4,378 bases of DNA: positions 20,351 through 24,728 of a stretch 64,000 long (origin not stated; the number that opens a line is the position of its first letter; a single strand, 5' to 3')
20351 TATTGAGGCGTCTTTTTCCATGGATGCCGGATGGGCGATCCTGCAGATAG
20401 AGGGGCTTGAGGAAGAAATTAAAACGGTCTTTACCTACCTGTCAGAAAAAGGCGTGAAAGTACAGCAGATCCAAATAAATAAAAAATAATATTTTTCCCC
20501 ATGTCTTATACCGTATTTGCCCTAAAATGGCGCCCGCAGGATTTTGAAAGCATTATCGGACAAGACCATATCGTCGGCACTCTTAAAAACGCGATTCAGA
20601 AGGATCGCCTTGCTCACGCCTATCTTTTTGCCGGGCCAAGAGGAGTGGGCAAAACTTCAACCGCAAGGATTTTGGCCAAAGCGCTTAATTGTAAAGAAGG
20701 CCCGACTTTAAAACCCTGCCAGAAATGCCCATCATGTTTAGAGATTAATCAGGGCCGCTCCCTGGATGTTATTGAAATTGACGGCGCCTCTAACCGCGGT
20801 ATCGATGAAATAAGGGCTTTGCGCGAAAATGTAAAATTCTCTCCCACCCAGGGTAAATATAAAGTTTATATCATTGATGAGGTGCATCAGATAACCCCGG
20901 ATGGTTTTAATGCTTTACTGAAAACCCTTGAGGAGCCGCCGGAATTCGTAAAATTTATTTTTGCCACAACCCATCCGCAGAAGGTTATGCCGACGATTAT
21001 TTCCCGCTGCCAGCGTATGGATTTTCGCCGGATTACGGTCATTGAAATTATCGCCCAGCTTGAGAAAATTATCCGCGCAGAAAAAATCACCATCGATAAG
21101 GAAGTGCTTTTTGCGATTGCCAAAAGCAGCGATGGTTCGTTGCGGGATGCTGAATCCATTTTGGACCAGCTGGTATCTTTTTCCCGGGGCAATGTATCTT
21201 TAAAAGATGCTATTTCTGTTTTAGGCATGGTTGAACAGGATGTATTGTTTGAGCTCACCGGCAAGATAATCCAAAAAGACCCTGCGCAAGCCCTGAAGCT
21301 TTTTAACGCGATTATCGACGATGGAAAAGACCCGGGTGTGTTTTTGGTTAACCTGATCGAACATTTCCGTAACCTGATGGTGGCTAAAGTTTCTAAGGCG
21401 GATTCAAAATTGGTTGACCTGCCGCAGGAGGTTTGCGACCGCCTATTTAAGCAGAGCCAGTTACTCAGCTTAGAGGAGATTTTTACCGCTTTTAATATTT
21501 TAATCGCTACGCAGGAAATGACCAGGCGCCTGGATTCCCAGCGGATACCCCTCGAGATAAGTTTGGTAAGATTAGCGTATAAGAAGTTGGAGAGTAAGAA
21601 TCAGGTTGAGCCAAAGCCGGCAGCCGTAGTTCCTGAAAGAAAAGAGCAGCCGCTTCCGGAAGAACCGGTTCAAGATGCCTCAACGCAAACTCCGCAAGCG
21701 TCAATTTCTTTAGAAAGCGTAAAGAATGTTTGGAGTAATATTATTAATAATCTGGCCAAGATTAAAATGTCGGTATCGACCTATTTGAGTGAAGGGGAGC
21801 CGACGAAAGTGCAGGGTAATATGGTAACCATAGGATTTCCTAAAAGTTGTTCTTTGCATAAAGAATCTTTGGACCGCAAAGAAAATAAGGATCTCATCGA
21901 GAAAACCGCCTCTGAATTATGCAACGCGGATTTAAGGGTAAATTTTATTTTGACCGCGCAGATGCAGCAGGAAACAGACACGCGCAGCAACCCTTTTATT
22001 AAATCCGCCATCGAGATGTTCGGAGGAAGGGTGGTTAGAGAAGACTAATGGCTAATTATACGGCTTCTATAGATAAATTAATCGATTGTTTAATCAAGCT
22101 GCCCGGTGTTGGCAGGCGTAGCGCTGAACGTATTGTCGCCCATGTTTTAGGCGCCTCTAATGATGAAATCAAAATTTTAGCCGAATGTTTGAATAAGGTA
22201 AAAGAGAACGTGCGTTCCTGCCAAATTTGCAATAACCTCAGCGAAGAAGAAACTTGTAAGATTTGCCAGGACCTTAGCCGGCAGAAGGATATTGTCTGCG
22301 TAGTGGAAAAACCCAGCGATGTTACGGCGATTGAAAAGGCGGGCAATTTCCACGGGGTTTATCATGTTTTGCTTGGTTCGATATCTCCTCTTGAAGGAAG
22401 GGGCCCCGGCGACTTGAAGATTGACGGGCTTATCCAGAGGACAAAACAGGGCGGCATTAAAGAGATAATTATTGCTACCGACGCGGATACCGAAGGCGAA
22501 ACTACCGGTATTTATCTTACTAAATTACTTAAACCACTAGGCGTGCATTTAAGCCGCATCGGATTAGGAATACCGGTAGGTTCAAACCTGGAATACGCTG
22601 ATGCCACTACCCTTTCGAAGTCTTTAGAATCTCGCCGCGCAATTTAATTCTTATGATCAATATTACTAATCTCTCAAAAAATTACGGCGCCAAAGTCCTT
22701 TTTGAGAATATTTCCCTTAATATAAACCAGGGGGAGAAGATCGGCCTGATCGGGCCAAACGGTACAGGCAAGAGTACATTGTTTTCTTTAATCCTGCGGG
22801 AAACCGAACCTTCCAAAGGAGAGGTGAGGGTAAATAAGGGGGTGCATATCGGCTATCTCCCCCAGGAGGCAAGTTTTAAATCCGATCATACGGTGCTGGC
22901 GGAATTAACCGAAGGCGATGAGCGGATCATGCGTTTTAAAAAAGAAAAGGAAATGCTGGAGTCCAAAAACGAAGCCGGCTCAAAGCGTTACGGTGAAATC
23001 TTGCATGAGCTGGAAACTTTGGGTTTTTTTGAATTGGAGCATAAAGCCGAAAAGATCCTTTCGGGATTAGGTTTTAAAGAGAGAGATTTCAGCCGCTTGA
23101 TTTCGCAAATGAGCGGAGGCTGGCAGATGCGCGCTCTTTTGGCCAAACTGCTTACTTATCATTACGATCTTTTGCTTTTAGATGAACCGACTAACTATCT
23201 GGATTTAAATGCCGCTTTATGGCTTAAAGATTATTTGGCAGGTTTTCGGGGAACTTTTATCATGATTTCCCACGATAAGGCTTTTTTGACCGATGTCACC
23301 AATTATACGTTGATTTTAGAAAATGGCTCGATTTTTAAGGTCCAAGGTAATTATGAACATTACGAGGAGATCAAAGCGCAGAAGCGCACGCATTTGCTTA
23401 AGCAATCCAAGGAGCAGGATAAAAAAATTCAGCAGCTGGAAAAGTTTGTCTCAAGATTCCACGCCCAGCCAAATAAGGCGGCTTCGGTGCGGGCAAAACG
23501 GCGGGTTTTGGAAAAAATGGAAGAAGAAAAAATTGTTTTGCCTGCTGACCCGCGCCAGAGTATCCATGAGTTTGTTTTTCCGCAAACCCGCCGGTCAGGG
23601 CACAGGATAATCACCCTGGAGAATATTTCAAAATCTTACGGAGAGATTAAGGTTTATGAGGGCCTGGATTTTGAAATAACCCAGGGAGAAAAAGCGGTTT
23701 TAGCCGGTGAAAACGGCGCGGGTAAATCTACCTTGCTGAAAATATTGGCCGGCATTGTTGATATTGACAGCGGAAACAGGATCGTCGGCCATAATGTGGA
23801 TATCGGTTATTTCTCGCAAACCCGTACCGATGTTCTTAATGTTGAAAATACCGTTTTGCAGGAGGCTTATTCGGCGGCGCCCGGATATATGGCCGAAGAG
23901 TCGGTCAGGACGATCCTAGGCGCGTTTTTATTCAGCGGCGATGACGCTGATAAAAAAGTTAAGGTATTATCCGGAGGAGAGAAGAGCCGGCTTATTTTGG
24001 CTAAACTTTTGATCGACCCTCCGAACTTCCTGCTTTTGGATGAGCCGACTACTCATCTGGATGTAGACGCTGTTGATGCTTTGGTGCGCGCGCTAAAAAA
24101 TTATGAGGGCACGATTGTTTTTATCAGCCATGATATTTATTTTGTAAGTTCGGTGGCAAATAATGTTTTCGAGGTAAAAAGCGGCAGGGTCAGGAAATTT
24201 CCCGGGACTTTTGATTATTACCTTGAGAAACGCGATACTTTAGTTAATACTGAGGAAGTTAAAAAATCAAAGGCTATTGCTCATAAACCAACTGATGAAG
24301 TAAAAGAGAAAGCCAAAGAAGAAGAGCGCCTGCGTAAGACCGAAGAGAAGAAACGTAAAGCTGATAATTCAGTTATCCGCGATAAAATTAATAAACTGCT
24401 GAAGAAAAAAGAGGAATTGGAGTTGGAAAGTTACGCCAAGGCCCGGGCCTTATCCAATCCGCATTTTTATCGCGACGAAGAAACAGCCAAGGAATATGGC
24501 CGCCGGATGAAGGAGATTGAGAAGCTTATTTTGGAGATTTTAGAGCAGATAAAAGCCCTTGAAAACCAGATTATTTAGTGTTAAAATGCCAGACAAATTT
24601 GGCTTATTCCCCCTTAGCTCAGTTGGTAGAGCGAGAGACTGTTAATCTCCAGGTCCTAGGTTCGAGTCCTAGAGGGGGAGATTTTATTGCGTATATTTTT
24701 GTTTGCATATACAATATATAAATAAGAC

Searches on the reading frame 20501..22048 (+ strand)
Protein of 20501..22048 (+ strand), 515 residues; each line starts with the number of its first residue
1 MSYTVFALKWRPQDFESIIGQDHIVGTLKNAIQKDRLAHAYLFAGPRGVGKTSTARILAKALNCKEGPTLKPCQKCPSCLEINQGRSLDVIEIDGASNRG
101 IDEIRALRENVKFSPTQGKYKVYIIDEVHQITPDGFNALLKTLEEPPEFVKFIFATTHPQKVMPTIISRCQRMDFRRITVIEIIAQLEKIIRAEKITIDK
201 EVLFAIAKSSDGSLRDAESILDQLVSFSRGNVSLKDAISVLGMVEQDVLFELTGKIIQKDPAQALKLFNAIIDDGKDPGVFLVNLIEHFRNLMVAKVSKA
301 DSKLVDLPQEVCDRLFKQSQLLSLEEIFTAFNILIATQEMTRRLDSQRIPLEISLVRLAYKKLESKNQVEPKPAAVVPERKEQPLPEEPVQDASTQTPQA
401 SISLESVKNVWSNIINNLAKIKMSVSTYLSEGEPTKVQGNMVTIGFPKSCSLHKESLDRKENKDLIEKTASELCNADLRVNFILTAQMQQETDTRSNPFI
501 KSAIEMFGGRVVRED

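Call 49: search_protein_families(library=pfam, proteins=[window:20501-22048:+], max_evalue=0.01)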
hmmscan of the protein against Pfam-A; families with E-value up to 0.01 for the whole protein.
window:20501-22048:+ (515 aa): 15 families
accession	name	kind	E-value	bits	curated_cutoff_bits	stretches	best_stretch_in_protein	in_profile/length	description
PF13177.12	DNA_pol3_delta2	-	3e-48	164.3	27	1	21-178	2-160/161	DNA polymerase III, delta subunit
PF12169.13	DNA_pol3_gamma3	-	6.8e-19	68.5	24.4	1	232-365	1-135/143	DNA polymerase III subunits gamma and tau domain III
PF00004.35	AAA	-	3.2e-13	50.7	21.2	1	42-172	2-125/131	ATPase family associated with various cellular activities (AAA)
PF22608.2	DNAX_ATPase_lid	-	7.5e-12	45.3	27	1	183-230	2-49/49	DNA polymerase III clamp loader subunit, ATPase lid domain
PF20964.2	DnaX_C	-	1.6e-08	35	26.2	1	401-492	6-95/113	DNA polymerase III subunit tau, C-terminal domain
PF05496.18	RuvB_N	-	2.6e-06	27.7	27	1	11-71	2-66/159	Holliday junction DNA helicase RuvB P-loop domain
PF07728.20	AAA_5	-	6.3e-06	26.7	22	1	42-145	3-92/139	AAA domain (dynein-related subfamily)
PF21960.2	RCF1-5-like_lid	-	1.4e-05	25.4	27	1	187-217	3-34/43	RCF1/5-like, AAA+ ATPase lid domain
PF07724.20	AAA_2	-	6.7e-05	23.4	27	1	41-145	6-101/166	AAA domain (Cdc48 subfamily)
PF21694.2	DNA_pol3_delta_C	-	0.00015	22.1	27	1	249-300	4-55/121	DNA polymerase III delta subunit, C-terminal domain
PF13173.12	AAA_14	-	0.00033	21.1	27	1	40-166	4-107/129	AAA domain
PF13191.12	AAA_16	-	0.00045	21.2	32.6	0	19-66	3-52/167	AAA ATPase domain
PF13401.12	AAA_22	-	0.00055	20.7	27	1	41-155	8-121/130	AAA domain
PF04851.21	ResIII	-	0.0016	18.8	22.5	0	109-144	115-151/164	Type III restriction enzyme, res subunit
PF13479.12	AAA_24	-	0.004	17.4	27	0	42-131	6-76/195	AAA domain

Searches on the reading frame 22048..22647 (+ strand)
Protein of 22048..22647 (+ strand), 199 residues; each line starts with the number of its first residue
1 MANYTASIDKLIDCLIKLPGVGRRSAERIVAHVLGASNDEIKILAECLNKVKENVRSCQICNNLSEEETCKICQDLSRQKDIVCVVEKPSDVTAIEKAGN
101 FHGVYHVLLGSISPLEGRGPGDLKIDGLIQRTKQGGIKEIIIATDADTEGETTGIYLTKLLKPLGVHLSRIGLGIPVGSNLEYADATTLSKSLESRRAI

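Call 49: search_protein_families(library=pfam, proteins=[window:22048-22647:+], max_evalue=0.01)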
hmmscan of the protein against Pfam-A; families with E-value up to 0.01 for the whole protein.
window:22048-22647:+ (199 aa): 5 families
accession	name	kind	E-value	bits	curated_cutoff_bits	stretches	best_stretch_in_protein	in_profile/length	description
PF13662.12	Toprim_4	-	3.8e-23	82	25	1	82-171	2-84/85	Toprim domain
PF01751.28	Toprim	-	5.8e-14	52.5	23.1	1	83-164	2-89/96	Toprim domain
PF21176.3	RecR_HhH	-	1e-11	44.9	27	1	8-50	1-43/45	RecR, helix-hairpin-helix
PF21175.2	RecR_C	-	4.7e-11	42.3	22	1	174-197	1-24/24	RecR, C-terminal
PF02132.21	RecR_ZnF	-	1.1e-06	28.7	22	1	55-75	1-21/21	RecR, Cys4-zinc finger domain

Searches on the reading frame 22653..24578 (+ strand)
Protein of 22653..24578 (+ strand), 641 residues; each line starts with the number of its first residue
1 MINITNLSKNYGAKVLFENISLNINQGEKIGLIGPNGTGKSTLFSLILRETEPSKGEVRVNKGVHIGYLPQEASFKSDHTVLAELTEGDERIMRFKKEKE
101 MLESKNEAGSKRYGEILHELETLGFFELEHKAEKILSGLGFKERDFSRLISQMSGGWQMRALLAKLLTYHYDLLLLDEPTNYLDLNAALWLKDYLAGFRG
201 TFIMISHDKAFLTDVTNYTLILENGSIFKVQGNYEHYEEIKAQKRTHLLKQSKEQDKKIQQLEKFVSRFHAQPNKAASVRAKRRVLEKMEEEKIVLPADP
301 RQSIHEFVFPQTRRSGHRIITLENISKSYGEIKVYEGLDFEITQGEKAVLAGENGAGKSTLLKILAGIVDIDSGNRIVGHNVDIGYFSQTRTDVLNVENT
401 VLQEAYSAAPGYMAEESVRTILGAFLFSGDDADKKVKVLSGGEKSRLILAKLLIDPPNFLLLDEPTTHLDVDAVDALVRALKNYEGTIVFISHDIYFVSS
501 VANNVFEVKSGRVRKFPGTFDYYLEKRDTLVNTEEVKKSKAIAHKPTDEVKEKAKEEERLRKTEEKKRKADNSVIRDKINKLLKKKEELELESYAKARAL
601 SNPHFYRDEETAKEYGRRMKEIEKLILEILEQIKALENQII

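Call 49: search_protein_families(library=pfam, proteins=[window:22653-24578:+], max_evalue=0.01)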
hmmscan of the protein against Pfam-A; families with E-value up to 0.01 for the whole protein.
window:22653-24578:+ (641 aa): 20 families
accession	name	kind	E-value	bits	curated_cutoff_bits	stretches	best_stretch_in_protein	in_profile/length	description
PF00005.33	ABC_tran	-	9.4e-51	172.4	25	2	18-181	2-137/137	ABC transporter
PF13304.12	AAA_21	-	5.1e-16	60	27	3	440-499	239-304/304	AAA domain, putative AbiEii toxin, Type IV TA system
PF12848.13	ABC_tran_Xtn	-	7.3e-15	55.3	25.9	1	222-297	3-76/85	ABC transporter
PF02463.25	SMC_N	-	3e-08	33.8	40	1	437-505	135-208/220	RecF/RecN/SMC N terminal domain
PF13555.12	AAA_29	-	5.4e-08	32.9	27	1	335-362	12-39/61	P-loop containing region of AAA domain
PF03193.22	RsgA_GTPase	-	6.7e-06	26.5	30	0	338-371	100-132/174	RsgA GTPase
PF13401.12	AAA_22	-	1.7e-05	25.5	27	0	32-98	10-68/130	AAA domain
PF13191.12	AAA_16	-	6.5e-05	23.9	32.6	0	346-384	25-63/167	AAA ATPase domain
PF00004.35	AAA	-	0.00022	22.1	21.2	0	32-52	3-23/131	ATPase family associated with various cellular activities (AAA)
PF00006.31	ATP-synt_ab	-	0.00035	20.7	29.5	0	22-52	9-39/213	ATP synthase alpha/beta family, nucleotide-binding domain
PF13604.12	AAA_30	-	0.0008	19.6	27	0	347-379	20-51/191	AAA domain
PF13521.12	AAA_28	-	0.00098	19.8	27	0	29-50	1-22/164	AAA domain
PF00910.28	RNA_helicase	-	0.0016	19.3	21.5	0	349-387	2-44/105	RNA helicase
PF14238.11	DUF4340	-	0.0018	18.9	25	1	493-597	72-172/183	Domain of unknown function (DUF4340)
PF13481.12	AAA_25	-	0.0031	17.6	27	0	344-379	32-65/195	AAA domain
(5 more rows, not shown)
